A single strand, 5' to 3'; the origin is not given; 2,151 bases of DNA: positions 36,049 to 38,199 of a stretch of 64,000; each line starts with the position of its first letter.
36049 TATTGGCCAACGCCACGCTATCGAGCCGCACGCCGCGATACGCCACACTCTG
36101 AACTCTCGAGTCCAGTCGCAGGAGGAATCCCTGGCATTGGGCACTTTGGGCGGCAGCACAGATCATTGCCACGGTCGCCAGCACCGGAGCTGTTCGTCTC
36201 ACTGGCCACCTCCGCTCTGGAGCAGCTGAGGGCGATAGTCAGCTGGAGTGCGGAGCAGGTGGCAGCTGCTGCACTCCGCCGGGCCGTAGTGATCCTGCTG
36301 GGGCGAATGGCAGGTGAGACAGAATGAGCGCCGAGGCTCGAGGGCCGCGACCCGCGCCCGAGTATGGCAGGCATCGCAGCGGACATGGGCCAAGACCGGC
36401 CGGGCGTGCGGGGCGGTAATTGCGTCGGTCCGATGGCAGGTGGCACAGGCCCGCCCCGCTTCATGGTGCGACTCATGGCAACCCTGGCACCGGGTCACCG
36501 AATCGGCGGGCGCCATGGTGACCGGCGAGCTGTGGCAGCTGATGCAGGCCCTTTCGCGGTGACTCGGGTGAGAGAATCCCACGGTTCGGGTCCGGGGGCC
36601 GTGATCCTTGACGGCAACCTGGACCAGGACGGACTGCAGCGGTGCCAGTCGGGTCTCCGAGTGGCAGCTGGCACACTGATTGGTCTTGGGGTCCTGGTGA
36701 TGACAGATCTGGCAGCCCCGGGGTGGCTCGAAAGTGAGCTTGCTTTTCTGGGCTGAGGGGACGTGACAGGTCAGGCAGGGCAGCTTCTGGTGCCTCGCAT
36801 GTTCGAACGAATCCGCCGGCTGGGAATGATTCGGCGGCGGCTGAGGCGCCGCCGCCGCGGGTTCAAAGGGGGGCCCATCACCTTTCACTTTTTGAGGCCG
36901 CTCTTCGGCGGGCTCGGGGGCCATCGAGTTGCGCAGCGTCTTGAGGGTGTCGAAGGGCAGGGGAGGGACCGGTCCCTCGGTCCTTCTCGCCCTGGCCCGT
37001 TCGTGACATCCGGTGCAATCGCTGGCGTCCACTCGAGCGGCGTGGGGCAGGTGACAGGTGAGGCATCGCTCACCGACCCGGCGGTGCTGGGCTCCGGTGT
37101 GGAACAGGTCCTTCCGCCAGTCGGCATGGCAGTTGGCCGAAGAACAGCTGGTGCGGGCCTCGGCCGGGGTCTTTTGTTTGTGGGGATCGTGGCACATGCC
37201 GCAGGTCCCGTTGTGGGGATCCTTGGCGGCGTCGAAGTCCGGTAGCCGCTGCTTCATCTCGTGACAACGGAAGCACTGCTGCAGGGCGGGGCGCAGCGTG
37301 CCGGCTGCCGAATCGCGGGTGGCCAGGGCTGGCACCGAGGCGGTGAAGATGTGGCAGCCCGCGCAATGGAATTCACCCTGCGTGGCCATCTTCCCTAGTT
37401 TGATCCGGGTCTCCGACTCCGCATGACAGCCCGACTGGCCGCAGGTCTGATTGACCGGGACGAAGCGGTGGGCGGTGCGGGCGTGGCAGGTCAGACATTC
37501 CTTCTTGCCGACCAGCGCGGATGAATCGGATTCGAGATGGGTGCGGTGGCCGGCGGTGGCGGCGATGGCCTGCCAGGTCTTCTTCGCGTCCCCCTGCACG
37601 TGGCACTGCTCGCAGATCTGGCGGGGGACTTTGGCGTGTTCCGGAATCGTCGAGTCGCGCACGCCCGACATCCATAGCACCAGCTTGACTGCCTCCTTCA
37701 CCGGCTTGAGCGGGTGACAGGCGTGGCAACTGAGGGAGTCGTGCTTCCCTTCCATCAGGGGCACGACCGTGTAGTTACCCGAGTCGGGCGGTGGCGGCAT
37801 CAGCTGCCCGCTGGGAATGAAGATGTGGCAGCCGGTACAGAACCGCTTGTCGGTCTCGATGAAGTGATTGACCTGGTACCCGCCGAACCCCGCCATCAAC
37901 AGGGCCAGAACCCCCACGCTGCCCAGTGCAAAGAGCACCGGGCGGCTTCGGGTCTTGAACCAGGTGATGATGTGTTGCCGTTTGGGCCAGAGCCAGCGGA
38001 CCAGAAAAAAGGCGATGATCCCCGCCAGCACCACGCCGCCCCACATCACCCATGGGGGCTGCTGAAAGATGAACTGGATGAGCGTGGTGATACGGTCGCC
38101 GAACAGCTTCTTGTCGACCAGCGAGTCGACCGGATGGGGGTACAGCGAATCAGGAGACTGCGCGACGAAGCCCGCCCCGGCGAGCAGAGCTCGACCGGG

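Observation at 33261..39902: Four-gene multiheme-cytochrome / beta-barrel operon: candidate non-canonical trans-envelope electron conduit (45 heme motifs)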

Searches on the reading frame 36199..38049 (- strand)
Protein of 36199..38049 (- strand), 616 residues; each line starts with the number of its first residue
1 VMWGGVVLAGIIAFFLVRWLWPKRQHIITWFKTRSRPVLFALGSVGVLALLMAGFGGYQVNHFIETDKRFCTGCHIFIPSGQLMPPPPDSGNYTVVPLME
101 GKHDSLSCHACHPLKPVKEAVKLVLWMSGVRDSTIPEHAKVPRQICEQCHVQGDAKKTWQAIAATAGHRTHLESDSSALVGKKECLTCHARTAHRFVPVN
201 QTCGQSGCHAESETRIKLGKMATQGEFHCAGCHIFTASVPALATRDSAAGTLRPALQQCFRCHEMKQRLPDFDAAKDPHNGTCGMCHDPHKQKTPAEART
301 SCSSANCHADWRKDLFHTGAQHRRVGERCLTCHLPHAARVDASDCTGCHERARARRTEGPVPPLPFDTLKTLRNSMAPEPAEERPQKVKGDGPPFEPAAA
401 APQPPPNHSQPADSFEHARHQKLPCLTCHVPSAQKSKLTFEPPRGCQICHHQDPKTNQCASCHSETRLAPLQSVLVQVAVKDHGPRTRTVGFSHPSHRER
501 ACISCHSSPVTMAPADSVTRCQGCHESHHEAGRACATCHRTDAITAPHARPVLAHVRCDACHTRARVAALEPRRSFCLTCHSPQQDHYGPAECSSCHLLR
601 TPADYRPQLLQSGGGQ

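Call 4: search_protein_families(library=pfam, proteins=[window:36199-38049:-], max_evalue=1)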
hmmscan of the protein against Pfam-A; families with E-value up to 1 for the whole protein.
window:36199-38049:- (616 aa): 4 families
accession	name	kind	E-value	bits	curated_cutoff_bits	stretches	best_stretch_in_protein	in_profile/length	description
PF14522.11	Cytochrome_C7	-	4.5e-12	46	24.8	4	491-540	2-67/67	Cytochrome c7 and related cytochrome c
PF22113.1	Mtrc-MtrF_II-IV_dom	-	1e-07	32.1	30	1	138-236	76-166/176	Outer membrane cytochrome MtrC/MtrF-like, domains II/IV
PF02085.21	Cytochrom_CIII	-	5.1e-07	30.4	22.9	2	485-581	16-101/101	Class III cytochrome C family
PF14537.11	Cytochrom_c3_2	-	0.0012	19.7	25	2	528-598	2-65/79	Cytochrome c3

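Call 5: search_protein_families(library=ncbifam, proteins=[window:36199-38049:-], max_evalue=1)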
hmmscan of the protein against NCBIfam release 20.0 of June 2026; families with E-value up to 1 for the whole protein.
window:36199-38049:- (616 aa): 3 families
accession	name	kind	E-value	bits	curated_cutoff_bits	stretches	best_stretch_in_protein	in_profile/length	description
NF045713.1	CxxCH_16_HmcA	equivalog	3.5e-05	22.6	400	2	409-509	215-317/541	sulfate respiration complex hexadecaheme cytochrome HmcA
TIGR03508.1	decahem_SO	subfamily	6.4e-05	22.5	192.2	2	200-341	70-204/258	DmsE family decaheme c-type cytochrome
TIGR03153.1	cytochr_NrfH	equivalog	0.034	14.2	134.2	1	255-351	27-135/138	cytochrome c nitrite reductase small subunit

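Call 7: find_homologous_proteins(query=window:36199-38049:-)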
Query window:36199-38049:- (616 aa): 1107 proteins with E <= 0.001 among 8000 candidates; the best 120 are listed.
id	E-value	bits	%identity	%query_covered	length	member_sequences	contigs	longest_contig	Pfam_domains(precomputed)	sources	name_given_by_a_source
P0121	0.0e+0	1460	100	100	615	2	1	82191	PF02085.22,PF14522.12,PF22113.2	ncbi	-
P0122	0.0e+0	1094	75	100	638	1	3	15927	PF14522.12,PF22113.2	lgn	-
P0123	0.0e+0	1050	72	100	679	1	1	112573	PF14537.12,PF02085.22,PF14522.12,PF22113.2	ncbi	-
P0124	0.0e+0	1035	70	99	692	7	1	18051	PF14537.12,PF02085.22,PF14522.12,PF22113.2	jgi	jgi:hypothetical protein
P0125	0.0e+0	1022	69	100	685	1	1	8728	PF14537.12,PF02085.22,PF14522.12,PF22113.2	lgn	-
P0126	2.0e-274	930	66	100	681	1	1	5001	PF02085.22,PF14522.12,PF22113.2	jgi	-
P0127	4.3e-274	929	65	100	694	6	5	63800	PF14522.12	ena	-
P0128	1.4e-273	927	65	100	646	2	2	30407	PF14537.12,PF02085.22,PF14522.12,PF22113.2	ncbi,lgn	ncbi:MAG: hypothetical protein ABI587_13135 [Gemmatimonadales bacterium]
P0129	7.9e-273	925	65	100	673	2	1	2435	PF14522.12,PF22113.2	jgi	-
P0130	1.2e-270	918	63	100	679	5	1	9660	PF02085.22,PF14522.12,PF22113.2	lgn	-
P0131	5.0e-269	912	63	100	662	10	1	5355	PF14522.12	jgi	jgi:hypothetical protein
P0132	9.8e-266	901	64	100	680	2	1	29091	PF14522.12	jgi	-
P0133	3.2e-255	867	59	100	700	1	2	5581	PF14522.12,PF22113.2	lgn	-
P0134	1.4e-254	865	60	100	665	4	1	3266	PF14537.12,PF14522.12,PF22113.2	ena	-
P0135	3.5e-254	863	61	100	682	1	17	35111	PF14522.12,PF22113.2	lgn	-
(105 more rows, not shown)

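Call 16: find_encoding_contigs(protein=P0121, flank=10000, max_places=3)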
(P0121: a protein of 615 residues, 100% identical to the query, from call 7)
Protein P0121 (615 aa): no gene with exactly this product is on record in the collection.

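Call 17: search_solved_structures(query=window:36199-38049:-, max_evalue=10)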
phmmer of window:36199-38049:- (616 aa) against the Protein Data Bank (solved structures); distinct sequences matched with E-value up to 10: 10.
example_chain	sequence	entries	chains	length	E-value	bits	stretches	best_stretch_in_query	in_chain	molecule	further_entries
6r2q_A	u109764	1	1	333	0.0031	19.2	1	280-342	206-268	Cystathionine beta-synthase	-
1czj_A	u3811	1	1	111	0.0056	18.4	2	481-540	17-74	CYTOCHROME C3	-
1aqe_A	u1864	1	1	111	0.0071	18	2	481-532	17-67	CYTOCHROME C3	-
3cyr_A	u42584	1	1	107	0.05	15.2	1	487-575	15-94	CYTOCHROME C3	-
3ml1_B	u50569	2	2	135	0.089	14.4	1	534-586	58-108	Diheme cytochrome c napB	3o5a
1ogy_B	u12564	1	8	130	0.19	13.3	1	533-586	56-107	DIHEME CYTOCHROME C NAPB MOLECULE: NITRATE REDUCTASE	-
1wad_A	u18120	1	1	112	0.25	12.9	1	484-562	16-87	CYTOCHROME C3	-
1qn0_A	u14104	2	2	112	0.26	12.8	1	484-562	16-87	CYTOCHROME C3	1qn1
1y02_A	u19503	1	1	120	0.39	12.3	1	561-611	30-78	FYVE-RING finger protein SAKURA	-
1gyo_A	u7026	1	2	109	1.6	10.2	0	472-530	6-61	CYTOCHROME C3, A DIMERIC CLASS III C-TYPE CYTOCHROME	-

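Call 35: search_solved_structures(query=A2, max_evalue=10, show_alignments=2)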
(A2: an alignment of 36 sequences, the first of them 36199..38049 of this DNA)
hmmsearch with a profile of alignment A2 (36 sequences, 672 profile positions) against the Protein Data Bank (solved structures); distinct sequences matched with E-value up to 10: 59.
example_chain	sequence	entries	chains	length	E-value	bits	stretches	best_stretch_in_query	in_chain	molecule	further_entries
3ov0_A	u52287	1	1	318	6.5e-07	31.4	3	471-596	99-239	Cytochrome c family protein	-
2e84_A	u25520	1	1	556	5.2e-06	28.4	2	497-583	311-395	High-molecular-weight cytochrome c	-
1z1n_X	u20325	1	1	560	6.7e-06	28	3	544-641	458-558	sixteen heme cytochrome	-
3h4n_A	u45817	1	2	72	4.9e-05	25.2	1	540-596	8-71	Cytochrome c7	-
3bxu_A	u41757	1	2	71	7e-05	24.7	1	540-596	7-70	Cytochrome c3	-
1aqe_A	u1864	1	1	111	0.0001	24.1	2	539-586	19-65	CYTOCHROME C3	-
1czj_A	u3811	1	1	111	0.00011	24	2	539-587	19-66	CYTOCHROME C3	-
3sj4_X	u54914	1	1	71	0.00014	23.7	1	541-596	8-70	CYTOCHROME C7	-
3sel_X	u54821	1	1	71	0.00015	23.5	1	541-596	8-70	CYTOCHROME C7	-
3sj1_X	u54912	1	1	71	0.00015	23.5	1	541-596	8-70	CYTOCHROME C7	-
4hb6_A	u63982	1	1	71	0.00017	23.4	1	541-596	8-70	PpcA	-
3h33_A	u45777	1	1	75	0.00018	23.3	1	540-598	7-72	Cytochrome c7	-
1os6_A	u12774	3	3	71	0.0002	23.1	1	541-596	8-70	PpcA | Cytochrome c3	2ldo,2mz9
3sj0_X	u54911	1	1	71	0.0002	23.1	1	541-596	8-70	CYTOCHROME C7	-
4hb8_A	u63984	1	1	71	0.00021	23.1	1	541-596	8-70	PpcA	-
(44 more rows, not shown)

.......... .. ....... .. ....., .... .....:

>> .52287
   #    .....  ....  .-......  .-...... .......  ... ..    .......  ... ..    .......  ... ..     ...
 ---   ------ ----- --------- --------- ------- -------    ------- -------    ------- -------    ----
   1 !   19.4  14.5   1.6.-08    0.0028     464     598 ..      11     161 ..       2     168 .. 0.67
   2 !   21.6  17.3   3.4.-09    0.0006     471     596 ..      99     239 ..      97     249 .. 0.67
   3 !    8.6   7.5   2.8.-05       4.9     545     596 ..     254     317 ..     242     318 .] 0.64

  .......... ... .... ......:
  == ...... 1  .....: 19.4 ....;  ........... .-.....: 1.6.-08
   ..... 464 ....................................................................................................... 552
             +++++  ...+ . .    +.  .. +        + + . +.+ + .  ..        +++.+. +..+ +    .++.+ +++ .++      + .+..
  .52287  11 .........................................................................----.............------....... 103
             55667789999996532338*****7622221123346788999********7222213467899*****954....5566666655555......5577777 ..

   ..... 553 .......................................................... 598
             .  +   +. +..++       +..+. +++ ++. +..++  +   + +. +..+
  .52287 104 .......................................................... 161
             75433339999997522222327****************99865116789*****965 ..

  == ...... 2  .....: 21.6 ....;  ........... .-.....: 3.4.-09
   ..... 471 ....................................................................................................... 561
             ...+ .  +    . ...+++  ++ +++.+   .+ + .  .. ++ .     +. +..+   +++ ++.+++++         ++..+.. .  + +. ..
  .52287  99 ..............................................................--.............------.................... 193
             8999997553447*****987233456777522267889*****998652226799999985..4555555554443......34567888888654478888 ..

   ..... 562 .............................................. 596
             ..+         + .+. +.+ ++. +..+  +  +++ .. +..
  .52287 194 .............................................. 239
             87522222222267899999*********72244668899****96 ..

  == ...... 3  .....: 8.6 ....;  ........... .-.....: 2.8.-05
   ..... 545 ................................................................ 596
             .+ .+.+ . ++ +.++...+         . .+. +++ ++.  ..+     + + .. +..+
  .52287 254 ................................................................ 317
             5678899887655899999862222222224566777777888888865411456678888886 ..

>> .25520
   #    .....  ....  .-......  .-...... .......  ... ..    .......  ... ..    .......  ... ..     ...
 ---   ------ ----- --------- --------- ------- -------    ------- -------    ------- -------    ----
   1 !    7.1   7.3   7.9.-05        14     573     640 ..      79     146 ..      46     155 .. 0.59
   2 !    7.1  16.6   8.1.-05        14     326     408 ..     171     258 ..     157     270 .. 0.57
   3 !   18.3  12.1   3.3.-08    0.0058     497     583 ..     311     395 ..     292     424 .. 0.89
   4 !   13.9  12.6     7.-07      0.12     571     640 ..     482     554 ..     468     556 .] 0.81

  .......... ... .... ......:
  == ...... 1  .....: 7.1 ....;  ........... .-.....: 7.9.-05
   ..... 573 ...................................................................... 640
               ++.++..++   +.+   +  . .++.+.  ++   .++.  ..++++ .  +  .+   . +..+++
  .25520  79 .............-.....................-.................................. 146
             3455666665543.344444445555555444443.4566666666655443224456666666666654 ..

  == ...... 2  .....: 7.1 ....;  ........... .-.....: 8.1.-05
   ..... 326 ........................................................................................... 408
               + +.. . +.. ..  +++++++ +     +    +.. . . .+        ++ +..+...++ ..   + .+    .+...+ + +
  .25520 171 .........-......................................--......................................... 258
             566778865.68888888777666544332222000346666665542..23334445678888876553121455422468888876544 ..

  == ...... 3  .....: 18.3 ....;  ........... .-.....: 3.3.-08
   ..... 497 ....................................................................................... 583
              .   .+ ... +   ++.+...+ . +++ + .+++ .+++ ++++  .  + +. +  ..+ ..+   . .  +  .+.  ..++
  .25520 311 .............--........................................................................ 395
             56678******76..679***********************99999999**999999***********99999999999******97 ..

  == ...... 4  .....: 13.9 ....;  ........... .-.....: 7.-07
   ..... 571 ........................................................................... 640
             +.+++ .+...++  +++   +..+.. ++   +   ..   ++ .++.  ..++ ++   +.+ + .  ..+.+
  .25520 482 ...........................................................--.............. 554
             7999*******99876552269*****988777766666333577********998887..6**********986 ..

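Call 40: predict_structure(alignment_id=A2)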
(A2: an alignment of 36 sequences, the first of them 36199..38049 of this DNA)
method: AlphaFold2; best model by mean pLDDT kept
length: 616 residues; sequences in the alignment: 36
mean_pLDDT: 50.5   pTM: 0.29
mean pLDDT of the five models: 50.5, 50.0, 49.1, 48.2, 44.9
residues with pLDDT >= 90: 43; 70-90: 35; 50-70: 179; < 50: 359
segments of 3 or more residues with pLDDT < 50: 70-73, 99-113, 146-152, 165-211, 213-269, 277-287, 306-349, 356-378, 380-468, 510-513, 517-519, 521-530, 550-558, 570-581, 612-616
pLDDT, mean of each block of 10 residues (from residue 1): 73 94 94 94 93 86 66 59 65 57 41 54 60 54 49 51 43 34 37 40 39 39 37 32 34 35 44 52 48 57 48 41 45 39 42 48 37 42 34 37 35 35 32 32 30 41 49 70 75 55 51 50 45 52 54 46 52 44 54 53 57 40
secondary structure, 60 per line:
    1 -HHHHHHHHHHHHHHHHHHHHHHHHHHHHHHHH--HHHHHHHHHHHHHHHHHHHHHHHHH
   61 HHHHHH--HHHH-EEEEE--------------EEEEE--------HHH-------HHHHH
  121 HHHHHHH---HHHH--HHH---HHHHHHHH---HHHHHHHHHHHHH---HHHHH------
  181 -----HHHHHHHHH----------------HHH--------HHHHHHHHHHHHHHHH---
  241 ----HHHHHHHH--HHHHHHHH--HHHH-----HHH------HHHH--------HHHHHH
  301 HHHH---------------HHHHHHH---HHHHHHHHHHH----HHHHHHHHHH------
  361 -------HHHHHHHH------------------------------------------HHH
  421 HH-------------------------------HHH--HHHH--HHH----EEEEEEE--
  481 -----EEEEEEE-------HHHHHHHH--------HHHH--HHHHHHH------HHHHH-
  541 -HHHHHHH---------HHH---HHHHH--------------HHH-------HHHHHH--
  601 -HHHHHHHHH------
elements in order (helices of 4 or more, strands of 3 or more residues): H2-33 H36-66 H69-72 E74-78 E93-97 H116-127 H131-134 H143-150 H154-166 H170-174 H186-194 H222-237 H245-252 H255-262 H265-268 H283-286 H295-304 H320-326 H330-340 H345-354 H368-375 H418-422 H459-462 E472-478 E486-492 H500-507 H516-519 H522-528 H535-539 H542-548 H564-568 H593-598 H602-610

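Call 43: search_protein_families(library=pfam, alignment_id=A2, max_evalue=1)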
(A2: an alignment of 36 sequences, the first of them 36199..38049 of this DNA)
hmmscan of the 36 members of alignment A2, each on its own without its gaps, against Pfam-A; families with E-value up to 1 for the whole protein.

A. member 1, window:36199-38049:- (616 aa): 4 families
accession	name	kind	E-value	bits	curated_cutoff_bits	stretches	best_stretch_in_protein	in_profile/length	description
PF14522.11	Cytochrome_C7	-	4.5e-12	46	24.8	4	491-540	2-67/67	Cytochrome c7 and related cytochrome c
PF22113.1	Mtrc-MtrF_II-IV_dom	-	1e-07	32.1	30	1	138-236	76-166/176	Outer membrane cytochrome MtrC/MtrF-like, domains II/IV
PF02085.21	Cytochrom_CIII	-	5.1e-07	30.4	22.9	2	485-581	16-101/101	Class III cytochrome C family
PF14537.11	Cytochrom_c3_2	-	0.0012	19.7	25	2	528-598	2-65/79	Cytochrome c3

B. families by the number of members that match (of 36 scanned): 34 families (the first 25 are shown)
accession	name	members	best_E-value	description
PF14537.11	Cytochrom_c3_2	36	4.4e-14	Cytochrome c3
PF14522.11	Cytochrome_C7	36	6.6e-13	Cytochrome c7 and related cytochrome c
PF02085.21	Cytochrom_CIII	36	7.7e-09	Class III cytochrome C family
PF22113.1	Mtrc-MtrF_II-IV_dom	30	1.6e-10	Outer membrane cytochrome MtrC/MtrF-like, domains II/IV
PF21227.3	Myb_DNA-binding_7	8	0.024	Myb-like DNA-binding domain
PF04932.20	Wzy_C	6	0.0095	O-Antigen ligase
PF09699.15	Paired_CXXCH_1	6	0.01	Doubled CXXCH motif (Paired_CXXCH_1)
PF19744.4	DUF6232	3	0.0068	Family of unknown function (DUF6232)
PF14316.11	DUF4381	3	0.015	Domain of unknown function (DUF4381)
PF24734.1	DUF7685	2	0.036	Domain of unknown function (DUF7685)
PF06772.16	LtrA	2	0.054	Bacterial low temperature requirement A protein (LtrA)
PF16278.11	zf-C2HE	2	0.2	C2HE / C2H2 / C2HC zinc-binding finger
PF18920.5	DUF5671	2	0.52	Domain of unknown function (DUF5671)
PF03892.19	NapB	1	0.01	Nitrate reductase cytochrome c-type subunit (NapB)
PF25637.1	DUF7942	1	0.017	Family of unknown function (DUF7942)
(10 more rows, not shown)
